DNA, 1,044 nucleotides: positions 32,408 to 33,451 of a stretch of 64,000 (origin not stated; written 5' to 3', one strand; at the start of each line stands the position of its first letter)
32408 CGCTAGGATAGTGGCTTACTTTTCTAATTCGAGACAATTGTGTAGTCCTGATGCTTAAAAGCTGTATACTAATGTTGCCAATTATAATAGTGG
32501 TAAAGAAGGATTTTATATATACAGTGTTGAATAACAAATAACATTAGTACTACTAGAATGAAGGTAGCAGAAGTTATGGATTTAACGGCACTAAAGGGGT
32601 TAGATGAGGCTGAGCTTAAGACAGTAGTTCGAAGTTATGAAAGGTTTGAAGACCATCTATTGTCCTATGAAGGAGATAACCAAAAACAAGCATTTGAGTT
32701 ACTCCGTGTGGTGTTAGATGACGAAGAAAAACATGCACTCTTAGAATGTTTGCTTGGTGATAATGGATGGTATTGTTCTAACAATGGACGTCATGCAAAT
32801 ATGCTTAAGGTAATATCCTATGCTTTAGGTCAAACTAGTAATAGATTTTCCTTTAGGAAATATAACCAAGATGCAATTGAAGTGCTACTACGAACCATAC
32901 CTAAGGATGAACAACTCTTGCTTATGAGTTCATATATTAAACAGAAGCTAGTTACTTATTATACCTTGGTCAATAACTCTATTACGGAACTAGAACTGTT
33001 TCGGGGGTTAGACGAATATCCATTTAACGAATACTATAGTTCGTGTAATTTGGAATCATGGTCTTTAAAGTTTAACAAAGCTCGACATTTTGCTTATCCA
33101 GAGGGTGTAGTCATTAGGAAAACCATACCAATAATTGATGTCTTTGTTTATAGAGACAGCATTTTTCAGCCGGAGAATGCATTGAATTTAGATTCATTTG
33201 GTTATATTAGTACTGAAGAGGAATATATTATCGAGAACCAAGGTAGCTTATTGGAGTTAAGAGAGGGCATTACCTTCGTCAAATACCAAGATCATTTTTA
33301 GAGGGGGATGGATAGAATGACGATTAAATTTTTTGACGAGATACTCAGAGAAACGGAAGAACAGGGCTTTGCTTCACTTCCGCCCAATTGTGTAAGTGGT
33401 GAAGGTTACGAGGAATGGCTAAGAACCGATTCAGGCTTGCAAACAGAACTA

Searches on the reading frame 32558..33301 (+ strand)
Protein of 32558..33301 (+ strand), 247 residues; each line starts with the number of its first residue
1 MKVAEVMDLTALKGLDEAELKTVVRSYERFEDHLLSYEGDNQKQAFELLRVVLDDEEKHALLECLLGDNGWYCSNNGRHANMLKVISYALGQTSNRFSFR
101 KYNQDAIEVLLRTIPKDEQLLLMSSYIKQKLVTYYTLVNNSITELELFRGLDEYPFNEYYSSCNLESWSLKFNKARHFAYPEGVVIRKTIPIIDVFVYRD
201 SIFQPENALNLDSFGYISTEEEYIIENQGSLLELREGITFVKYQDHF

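Call 3: search_protein_families(library=pfam, proteins=[window:32558-33301:+], max_evalue=1)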
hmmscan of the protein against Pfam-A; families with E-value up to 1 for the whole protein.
window:32558-33301:+ (247 aa): 0 families

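Call 4: search_protein_families(library=padloc, proteins=[window:32558-33301:+], max_evalue=1)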
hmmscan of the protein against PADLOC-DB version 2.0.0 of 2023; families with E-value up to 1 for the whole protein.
window:32558-33301:+ (247 aa): 2 families
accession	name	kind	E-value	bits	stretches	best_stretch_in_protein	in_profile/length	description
PDLC04108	PD-T7-3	-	0.00032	18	1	41-175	219-348/432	-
PDLC03518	REase_II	-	0.011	12.9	1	74-142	51-117/278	Type II restriction enzyme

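Call 5: search_protein_families(library=ncbifam, proteins=[window:32558-33301:+], max_evalue=1)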
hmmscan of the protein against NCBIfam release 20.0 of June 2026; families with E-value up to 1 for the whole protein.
window:32558-33301:+ (247 aa): 0 families

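Call 6: search_solved_structures(query=window:32558-33301:+, max_evalue=10)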
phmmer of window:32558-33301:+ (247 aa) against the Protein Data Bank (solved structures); distinct sequences matched with E-value up to 10: 1.
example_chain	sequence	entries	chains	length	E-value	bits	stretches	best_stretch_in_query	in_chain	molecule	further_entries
8snb_7M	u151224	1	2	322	0.58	12.9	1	111-206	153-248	SAXO3(LOC115918676)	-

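Call 8: find_homologous_proteins(query=window:32558-33301:+)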
Query window:32558-33301:+ (247 aa): 1 proteins with E <= 0.001 among 321 candidates.
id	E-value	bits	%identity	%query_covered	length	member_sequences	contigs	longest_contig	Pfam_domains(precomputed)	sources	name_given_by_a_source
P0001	1.8e-160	550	100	100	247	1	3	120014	-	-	-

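Call 10: search_protein_families(library=phrogs, proteins=[window:32558-33301:+], max_evalue=1)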
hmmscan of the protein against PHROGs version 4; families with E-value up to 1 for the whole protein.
window:32558-33301:+ (247 aa): 2 families
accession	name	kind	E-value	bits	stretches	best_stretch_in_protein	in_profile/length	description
phrog_20350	-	unknown function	0.014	16.6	1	34-83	13-62/85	-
phrog_18391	-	unknown function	0.04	15.1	0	75-122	29-76/83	-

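Call 18: search_protein_representatives(protein=window:32558-33301:+)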
Query: 247 residues. Proteins with E-value up to 0.001 (for the whole library): 35; up to 1e-10: 29; up to 1e-30: 9. The best 35 are listed.
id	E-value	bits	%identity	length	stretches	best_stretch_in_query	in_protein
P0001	5.8e-161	549.7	100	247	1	1-247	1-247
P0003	9.3e-38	146.5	39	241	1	8-243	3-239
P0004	1.1e-37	146.2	38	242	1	12-244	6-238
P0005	2.7e-37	145.0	40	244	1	33-241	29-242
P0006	3.1e-37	144.7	38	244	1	14-244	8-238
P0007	2.3e-33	132.1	35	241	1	11-237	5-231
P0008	5.5e-33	130.8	33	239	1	7-239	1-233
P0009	7.6e-33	130.4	38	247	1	14-236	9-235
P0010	1.5e-31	126.1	35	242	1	14-243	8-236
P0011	6.2e-30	120.9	33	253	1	10-246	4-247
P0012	3.6e-28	115.1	36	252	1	21-235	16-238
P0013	2.2e-26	109.2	37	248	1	11-241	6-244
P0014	7.8e-26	107.4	32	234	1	17-228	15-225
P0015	9.0e-26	107.2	36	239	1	18-228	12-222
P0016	8.0e-25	104.1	36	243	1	19-227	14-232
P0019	1.1e-18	84.1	31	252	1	23-242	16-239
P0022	1.7e-17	80.1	27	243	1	25-235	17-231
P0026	1.5e-13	67.2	28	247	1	41-234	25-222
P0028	4.3e-12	62.5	28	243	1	44-236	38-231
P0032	1.7e-09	54.0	28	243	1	20-236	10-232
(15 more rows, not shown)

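Call 22: find_encoding_contigs(protein=P0001, flank=10000, max_places=5)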
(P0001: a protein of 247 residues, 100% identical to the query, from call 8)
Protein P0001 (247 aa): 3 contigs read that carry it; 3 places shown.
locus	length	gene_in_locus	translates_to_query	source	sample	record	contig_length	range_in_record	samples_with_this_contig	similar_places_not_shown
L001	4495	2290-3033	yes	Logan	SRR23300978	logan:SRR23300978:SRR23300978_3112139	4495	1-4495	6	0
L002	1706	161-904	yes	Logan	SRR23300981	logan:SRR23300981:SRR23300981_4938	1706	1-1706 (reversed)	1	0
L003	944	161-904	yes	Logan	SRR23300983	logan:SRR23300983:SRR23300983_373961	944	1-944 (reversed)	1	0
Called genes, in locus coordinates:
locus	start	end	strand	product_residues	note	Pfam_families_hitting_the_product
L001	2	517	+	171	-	?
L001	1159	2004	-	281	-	PF13495:Phage_int_SAM_4, PF02899:Phage_int_SAM_1, PF00589:Phage_integrase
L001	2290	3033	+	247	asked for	-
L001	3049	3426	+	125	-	-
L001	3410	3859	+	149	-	PF02556:SecB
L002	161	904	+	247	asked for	-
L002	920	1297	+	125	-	-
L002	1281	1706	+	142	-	?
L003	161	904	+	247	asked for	-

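Call 24: find_encoding_contigs(protein=P0003, flank=6000, max_places=3)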
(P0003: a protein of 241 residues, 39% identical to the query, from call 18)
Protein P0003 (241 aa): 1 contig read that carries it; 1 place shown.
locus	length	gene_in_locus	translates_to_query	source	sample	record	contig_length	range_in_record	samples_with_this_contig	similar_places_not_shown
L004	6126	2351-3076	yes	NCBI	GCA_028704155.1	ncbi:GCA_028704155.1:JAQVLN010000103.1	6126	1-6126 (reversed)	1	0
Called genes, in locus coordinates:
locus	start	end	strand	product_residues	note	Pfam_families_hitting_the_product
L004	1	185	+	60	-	?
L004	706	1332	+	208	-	-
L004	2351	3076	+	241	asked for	-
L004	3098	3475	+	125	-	-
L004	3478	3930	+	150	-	PF02556:SecB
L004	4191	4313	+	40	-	-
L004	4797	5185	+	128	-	PF13560:HTH_31 (weak), PF01381:HTH_3 (weak)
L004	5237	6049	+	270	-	PF06114:Peptidase_M78 (faint)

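Call 26: find_encoding_contigs(protein=P0012, flank=6000, max_places=2)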
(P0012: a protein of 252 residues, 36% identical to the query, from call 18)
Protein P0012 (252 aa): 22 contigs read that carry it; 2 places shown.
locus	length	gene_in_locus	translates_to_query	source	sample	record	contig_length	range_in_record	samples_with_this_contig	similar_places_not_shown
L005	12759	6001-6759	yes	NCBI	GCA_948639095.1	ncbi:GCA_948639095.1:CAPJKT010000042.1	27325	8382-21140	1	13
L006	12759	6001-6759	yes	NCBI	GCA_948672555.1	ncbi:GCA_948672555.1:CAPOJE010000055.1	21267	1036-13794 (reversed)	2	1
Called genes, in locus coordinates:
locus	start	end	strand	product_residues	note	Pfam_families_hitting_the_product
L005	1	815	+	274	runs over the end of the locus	PF00497:SBP_bac_3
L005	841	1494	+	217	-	PF00528:BPD_transp_1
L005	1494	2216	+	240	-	PF02463:SMC_N, PF00005:ABC_tran, PF13304:AAA_21 (weak)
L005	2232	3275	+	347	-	PF00150:Cellulase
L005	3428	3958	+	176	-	PF04542:Sigma70_r2, PF08281:Sigma70_r4_2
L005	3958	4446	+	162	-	-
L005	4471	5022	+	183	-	-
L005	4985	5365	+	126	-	PF18917:LiaI-LiaF-like_TM1 (weak), PF22570:LiaF-TM (weak)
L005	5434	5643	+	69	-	-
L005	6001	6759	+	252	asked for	-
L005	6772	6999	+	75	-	-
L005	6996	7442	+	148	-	PF02556:SecB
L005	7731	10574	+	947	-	PF09479:Flg_new, PF13306:LRR_5, PF13855:LRR_8 (faint), PF13306:LRR_5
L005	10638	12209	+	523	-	PF01368:DHH, PF02272:DHHA1 (weak)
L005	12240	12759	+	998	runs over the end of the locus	PF01582:TIR (weak), PF13676:TIR_2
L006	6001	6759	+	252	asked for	-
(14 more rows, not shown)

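Call 27: find_encoding_contigs(protein=P0022, flank=6000, max_places=2)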
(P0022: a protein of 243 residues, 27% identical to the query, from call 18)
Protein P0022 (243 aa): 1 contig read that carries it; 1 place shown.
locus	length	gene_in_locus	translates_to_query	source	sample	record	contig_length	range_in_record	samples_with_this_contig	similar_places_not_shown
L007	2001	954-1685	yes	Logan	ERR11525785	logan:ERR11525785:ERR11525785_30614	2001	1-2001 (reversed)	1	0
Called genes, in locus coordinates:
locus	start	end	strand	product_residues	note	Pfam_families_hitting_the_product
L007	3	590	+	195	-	?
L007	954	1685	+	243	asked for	-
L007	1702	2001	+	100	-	?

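Call 28: find_encoding_contigs(protein=P0028, flank=6000, max_places=2)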
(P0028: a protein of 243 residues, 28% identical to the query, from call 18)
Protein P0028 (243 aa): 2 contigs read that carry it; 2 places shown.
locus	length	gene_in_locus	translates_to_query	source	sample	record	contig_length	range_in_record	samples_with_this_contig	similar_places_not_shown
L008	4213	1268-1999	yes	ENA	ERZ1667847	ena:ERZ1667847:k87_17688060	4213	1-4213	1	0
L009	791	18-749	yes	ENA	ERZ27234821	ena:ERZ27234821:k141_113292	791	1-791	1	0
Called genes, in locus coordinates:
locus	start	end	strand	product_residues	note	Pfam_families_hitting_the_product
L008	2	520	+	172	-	?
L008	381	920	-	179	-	-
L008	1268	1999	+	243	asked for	-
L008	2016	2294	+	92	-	-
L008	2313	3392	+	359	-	-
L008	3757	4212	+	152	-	?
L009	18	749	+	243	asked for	-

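Call 29: find_encoding_contigs(protein=P0019, flank=6000, max_places=2)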
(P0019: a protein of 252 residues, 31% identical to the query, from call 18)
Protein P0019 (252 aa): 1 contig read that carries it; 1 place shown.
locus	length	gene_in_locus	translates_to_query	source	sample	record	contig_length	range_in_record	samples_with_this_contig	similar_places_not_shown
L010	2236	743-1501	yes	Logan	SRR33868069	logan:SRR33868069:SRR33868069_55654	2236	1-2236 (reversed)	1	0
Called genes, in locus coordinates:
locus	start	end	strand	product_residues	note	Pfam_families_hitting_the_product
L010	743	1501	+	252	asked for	-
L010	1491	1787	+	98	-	-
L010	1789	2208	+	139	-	PF02556:SecB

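Call 30: predict_structure(alignment_id=A1)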
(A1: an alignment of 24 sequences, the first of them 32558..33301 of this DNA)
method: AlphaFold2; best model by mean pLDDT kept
length: 247 residues; sequences in the alignment: 24
mean_pLDDT: 91.1   pTM: 0.90
mean pLDDT of the five models: 91.1, 89.1, 88.9, 88.6, 87.4
residues with pLDDT >= 90: 196; 70-90: 28; 50-70: 19; < 50: 4
segments of 3 or more residues with pLDDT < 50: 245-247
pLDDT, mean of each block of 10 residues (from residue 1): 76 96 98 97 96 98 95 94 98 95 95 97 98 98 96 83 95 90 93 96 80 65 92 89 61
secondary structure, 60 per line:
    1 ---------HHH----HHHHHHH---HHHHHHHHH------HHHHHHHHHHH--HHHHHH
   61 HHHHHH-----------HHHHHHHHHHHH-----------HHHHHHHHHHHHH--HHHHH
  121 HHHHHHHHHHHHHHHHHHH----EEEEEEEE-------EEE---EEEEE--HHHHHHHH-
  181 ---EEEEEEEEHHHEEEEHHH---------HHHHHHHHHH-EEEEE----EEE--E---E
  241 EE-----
elements in order: H17-23 H27-35 H42-52 H55-66 H78-89 H101-113 H116-139 E144-151 E159-161 E165-169 H172-179 E184-191 E195-198 H211-220 E222-226 E231-233 E240-242

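Call 32: fold_search(model_id=the predicted structure, library=pdb)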
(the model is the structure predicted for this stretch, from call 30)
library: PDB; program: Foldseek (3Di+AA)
matches with E <= 10: 181; with E <= 0.001: 0
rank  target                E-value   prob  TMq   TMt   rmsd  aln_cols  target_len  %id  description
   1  9d80_A                1.3e-01  0.04  0.11  0.05  26.9       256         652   10  Shigella flexneri bacteriophage Moo19 Tail (released 2025-01-15)
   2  2qgu                  5.2e-01  0.10  0.16  0.21  13.3       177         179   10  Three-dimensional structure of the phospholipid-binding protein from Ralstonia solanacearum Q8XV73_RALSQ in complex with (released 2007-07-24)
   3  3ugp_A                6.2e-01  0.20  0.21  0.27   9.9       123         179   10  Crystal structure of RNA-polymerase sigma subunit domain 2 complexed with -10 promoter element ssDNA oligo (TATAAT) (released 2011-12-07)
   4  3ugo_A                8.1e-01  0.20  0.22  0.28  10.4       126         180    8  Crystal structure of RNA-polymerase sigma subunit domain 2 complexed with -10 promoter element ssDNA oligo (TACAAT) (released 2011-12-07)
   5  1ku2_A                1.0e+00  0.16  0.22  0.23  10.3       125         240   10  Crystal Structure of Thermus aquaticus RNA Polymerase Sigma Subunit Fragment Containing Regions 1.2 to 3.1 (released 2002-04-03)
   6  2zbz                  1.3e+00  0.06  0.18  0.13  11.4       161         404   14  Crystal structure of vitamin D hydroxylase cytochrome P450 105A1 (R84A mutant) in complex with 1,25-dihydroxyvitamin D3 (released 2008-04-08)
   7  6ug1_A                1.7e+00  0.03  0.15  0.10  18.9       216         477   11  Sequence impact in DNA duplex opening by the Rad4/XPC nucleotide excision repair complex (released 2021-03-31)
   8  6r2n_A                1.9e+00  0.06  0.16  0.10   9.3       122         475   15  Crystal structure of KlGlk1 glucokinase from Kluyveromyces lactis (released 2019-10-16)
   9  8osi                  2.1e+00  0.03  0.16  0.11  18.0       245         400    8  Genetically encoded green ratiometric calcium indicator FNCaMP in calcium-bound state (released 2023-05-24)
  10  6k09_D                2.2e+00  0.05  0.15  0.19  13.9       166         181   11  Crystal structure B of ceNAP1-H2A-H2B complex (released 2019-10-09)
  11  7rs9_B                2.4e+00  0.03  0.14  0.15  13.7       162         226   12  Crystal Structure of the ER-alpha Ligand-binding Domain (L372S, L536S) in complex with DMERI-25 (released 2021-09-08)
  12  9ns6_F                2.4e+00  0.01  0.14  0.13  16.4       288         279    9  KslB apoenzyme (released 2025-04-23)
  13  5kvk                  2.6e+00  0.02  0.12  0.17  18.2       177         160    9  Crystal structure of the Competence-Damaged Protein (CinA) Superfamily Protein KP700603 from Klebsiella pneumoniae 70060 (released 2016-08-03)
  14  5jiw_A                2.7e+00  0.04  0.12  0.08  12.8       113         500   13  Crystal structure of Thermus aquaticus amylomaltase (GH77) in complex with a 34-meric cycloamylose (released 2017-01-25)
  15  8vyx_D                2.7e+00  0.02  0.14  0.14  13.6       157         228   14  Crystal Structure of the ER-alpha Ligand-binding Domain (L372S, L536S) in complex with k-410 (released 2024-06-12)
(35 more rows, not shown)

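Call 34: search_solved_structures(query=A1, max_evalue=10, show_alignments=3)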
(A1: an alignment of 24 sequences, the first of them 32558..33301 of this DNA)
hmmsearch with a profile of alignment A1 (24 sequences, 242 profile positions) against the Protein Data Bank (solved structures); distinct sequences matched with E-value up to 10: 4.
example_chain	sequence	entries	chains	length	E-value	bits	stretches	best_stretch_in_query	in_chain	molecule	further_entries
6hg6_A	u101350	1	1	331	0.0068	18.9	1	104-145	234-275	L-glyceraldehyde 3-phosphate reductase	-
2xp1_A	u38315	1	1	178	0.19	14.2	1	172-200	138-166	SPT6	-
8hku_L22P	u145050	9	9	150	0.19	14.2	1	14-53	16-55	50S ribosomal protein L22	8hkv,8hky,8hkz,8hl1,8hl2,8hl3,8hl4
2kxi_A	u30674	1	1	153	0.68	12.4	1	162-179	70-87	Uncharacterized protein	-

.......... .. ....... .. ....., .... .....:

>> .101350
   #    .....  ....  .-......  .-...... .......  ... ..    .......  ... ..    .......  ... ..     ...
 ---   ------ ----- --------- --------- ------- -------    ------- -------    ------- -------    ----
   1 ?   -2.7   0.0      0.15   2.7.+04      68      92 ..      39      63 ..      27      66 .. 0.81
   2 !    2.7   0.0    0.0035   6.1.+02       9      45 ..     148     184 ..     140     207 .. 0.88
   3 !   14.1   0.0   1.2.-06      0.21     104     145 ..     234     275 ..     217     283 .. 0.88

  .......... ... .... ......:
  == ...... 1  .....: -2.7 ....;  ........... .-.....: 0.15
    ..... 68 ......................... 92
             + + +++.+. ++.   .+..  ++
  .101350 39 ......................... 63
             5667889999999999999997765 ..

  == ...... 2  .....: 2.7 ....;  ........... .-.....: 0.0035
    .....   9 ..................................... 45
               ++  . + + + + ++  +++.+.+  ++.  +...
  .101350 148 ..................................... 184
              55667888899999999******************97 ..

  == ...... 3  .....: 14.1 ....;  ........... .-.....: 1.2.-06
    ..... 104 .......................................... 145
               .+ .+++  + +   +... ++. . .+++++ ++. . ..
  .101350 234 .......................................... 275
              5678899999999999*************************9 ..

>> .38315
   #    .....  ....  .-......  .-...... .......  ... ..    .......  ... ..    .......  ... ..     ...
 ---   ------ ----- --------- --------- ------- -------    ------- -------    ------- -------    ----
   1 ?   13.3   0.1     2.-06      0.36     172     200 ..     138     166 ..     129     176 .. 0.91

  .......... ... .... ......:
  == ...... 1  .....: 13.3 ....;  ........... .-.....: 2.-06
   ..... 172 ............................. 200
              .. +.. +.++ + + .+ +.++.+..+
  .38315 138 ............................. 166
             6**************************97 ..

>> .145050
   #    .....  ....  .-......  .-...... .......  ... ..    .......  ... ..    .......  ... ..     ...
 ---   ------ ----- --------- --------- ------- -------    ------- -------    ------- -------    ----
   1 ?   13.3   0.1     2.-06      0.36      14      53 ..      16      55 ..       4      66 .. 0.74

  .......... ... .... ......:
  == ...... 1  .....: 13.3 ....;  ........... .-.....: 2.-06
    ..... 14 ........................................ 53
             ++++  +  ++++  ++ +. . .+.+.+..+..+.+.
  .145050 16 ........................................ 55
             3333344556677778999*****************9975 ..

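Call 35: search_protein_families(library=pfam, alignment_id=A1, max_evalue=1)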
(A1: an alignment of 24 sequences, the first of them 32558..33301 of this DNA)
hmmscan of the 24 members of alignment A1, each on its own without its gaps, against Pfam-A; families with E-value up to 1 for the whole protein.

A. member 1, window:32558-33301:+ (247 aa): 0 families

B. families by the number of members that match (of 24 scanned): 13 families
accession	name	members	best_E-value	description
PF07357.16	DRAT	2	0.054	Dinitrogenase reductase ADP-ribosyltransferase (DRAT)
PF20654.3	Sec3_C-term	1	0.0028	Exocyst complex component Sec3, C-terminal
PF03837.19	RecT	1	0.005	RecT family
PF11467.13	LEDGF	1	0.02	Lens epithelium-derived growth factor (LEDGF)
PF18708.6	MapZ_C2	1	0.028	MapZ extracellular C-terminal domain 2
PF20274.4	cREC_REC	1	0.039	Cyclic-phosphate processing Receiver domain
PF14163.11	SieB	1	0.065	Super-infection exclusion protein B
PF22017.1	HP1454-like_C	1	0.079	LPP20 lipofamily protein, C-terminal domain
PF00416.27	Ribosomal_S13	1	0.097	Ribosomal protein S13/S18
PF08860.15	DUF1827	1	0.11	Domain of unknown function (DUF1827)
PF15985.11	KH_6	1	0.18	KH domain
PF07579.16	DUF1548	1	0.19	Domain of Unknown Function (DUF1548)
PF01043.26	SecA_PP_bind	1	0.3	SecA preprotein cross-linking domain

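Call 37: search_protein_families(library=padloc, alignment_id=A1, max_evalue=0.1)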
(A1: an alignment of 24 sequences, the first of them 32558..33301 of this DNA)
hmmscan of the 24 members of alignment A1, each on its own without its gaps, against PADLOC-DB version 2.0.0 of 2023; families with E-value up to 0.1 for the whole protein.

A. member 1, window:32558-33301:+ (247 aa): 2 families
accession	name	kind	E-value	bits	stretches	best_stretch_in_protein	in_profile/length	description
PDLC04108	PD-T7-3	-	0.00032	18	1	41-175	219-348/432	-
PDLC03518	REase_II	-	0.011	12.9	1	74-142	51-117/278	Type II restriction enzyme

B. families by the number of members that match (of 24 scanned): 4 families
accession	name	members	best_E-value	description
PDLC04108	PD-T7-3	1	0.00032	-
PDLC03181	Specificity_I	1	0.0022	Type I specificity subunit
PDLC03518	REase_II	1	0.011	Type II restriction enzyme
PDLC02888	DpdH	1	0.015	DpdH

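Call 40: fold_search(model_id=the predicted structure, library=viral)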
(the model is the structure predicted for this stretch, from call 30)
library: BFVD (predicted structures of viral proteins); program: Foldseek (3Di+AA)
matches with E <= 10: 328; with E <= 0.001: 7
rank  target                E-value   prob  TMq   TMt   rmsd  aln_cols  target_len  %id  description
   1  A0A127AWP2            4.4e-06  1.00  0.53  0.31   9.8       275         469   13  Uncharacterized protein [Bacillus phage SP-15]
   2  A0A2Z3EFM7            8.5e-06  1.00  0.47  0.24  12.6       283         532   11  (no name in the UniProt tables at hand)
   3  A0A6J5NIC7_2          3.3e-05  1.00  0.50  0.15   5.0       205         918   11  DEDDh domain containing protein [uncultured Caudovirales phage]
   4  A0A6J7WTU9            7.2e-05  1.00  0.46  0.10   8.9       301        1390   11  Phage head morphogenesis domain-containing protein [uncultured Caudovirales phage]
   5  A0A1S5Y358            8.0e-05  1.00  0.44  0.22   7.4       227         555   14  Uncharacterized protein [uncultured archaeal virus]
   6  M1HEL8                6.8e-04  0.95  0.26  0.22  16.9       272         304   15  (no name in the UniProt tables at hand)
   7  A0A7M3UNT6            8.4e-04  0.80  0.22  0.14  18.3       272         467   11  ADP ribosyltransferase domain-containing protein [Pyramimonas orientalis virus]
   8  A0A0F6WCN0            3.3e-03  1.00  0.33  0.47   8.2       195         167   15  Uncharacterized protein [Sinorhizobium phage phiN3]
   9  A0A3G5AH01            3.5e-03  0.98  0.32  0.23  10.2       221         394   15  ADP ribosyltransferase domain-containing protein [Solivirus sp.]
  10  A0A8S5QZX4            4.1e-03  0.98  0.34  0.17  10.6       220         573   16  Minor capsid protein [Siphoviridae sp. ctOow3]
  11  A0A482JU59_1          5.7e-03  0.90  0.30  0.11  16.1       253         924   12  (no name in the UniProt tables at hand)
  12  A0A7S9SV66            7.1e-03  0.63  0.24  0.18  16.0       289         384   12  ADP ribosyltransferase domain-containing protein [Virus NIOZ-UU159]
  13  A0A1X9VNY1            9.4e-03  0.99  0.32  0.27   7.8       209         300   15  Uncharacterized protein (Fragment) [Mimivirus AB-566-O17]
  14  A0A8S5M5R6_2          1.3e-02  0.63  0.26  0.09  17.3       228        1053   14  Uncharacterized protein [Podoviridae sp. ctaNW81]
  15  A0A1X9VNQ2            1.5e-02  0.87  0.27  0.16  16.0       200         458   14  Uncharacterized protein [Mimivirus AB-566-O17]
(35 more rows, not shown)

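Call 41: search_dna_similar(query=window:32558-33301:+, collection=phages, mode=protein, max_evalue=10, max_rows=25)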
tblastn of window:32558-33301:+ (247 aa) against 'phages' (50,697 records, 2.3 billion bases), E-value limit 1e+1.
Records with a match: 2; places in all: 2; records where one place covers at least 80% of the query: 0.
Best place of each record, by identity: <60% 2.
By first word of the organism name: Microbacterium 1; Pseudomonas 1.
By host as written in the record: Microbacterium foliorum NRRL B-24224 SEA 1; Pseudomonas syringae CC0663 1.
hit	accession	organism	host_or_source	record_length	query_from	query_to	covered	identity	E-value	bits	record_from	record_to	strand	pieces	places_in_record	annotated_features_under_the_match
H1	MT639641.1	Microbacterium phage Phinky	Microbacterium foliorum NRRL B-24224 SEA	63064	152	230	32%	28.4%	5e-1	38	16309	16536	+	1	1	31: major capsid hexamer protein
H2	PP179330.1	Pseudomonas phage Ghuch01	Pseudomonas syringae CC0663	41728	112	207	39%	23.3%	3e+0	35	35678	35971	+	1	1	internal virion protein D | tail fiber protein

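Call 42: search_dna_similar(query=window:32558-33301:+, collection=plasmids, mode=protein, max_evalue=1, max_rows=20)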
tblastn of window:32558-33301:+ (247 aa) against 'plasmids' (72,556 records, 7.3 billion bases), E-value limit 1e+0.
No match.

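Call 54: find_related_loci(query=A4, collection=genome_contigs, flank=6000)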
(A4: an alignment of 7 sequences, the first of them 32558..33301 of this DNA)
Query A4 (247 aa) in genome_contigs; peptide patterns used: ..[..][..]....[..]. (x = any residue, [..] = any of these).
30 stretches matched a pattern; 1 encode a relative of the query (tblastn E <= 1e-3); 1 distinct loci.
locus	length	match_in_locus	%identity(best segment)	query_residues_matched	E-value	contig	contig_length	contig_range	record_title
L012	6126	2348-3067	38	5-243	1e-44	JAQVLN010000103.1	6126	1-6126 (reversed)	MAG: Desulfitobacteriaceae bacterium isolate STF1_110 NODE_48789_length_6126_cov_3.596766_Sandtown_F1, whole genome shot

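Call 55: find_related_loci(query=A4, collection=viral_contigs, flank=6000)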
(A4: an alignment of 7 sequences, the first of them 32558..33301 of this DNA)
Query A4 (247 aa) in viral_contigs; peptide patterns used: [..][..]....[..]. (x = any residue, [..] = any of these).
80 stretches matched a pattern, but none encodes a relative of the query by tblastn (E <= 1e-3).

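Call 56: find_related_loci(query=A4, collection=metagenome_contigs, flank=5000)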
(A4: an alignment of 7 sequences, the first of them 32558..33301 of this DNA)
Query A4 (247 aa) in metagenome_contigs; peptide patterns used: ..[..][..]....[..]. (x = any residue, [..] = any of these).
50 stretches matched a pattern; 1 encode a relative of the query (tblastn E <= 1e-3); 1 distinct loci.
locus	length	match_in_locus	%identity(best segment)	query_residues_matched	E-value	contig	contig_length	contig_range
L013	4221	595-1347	30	7-247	4e-27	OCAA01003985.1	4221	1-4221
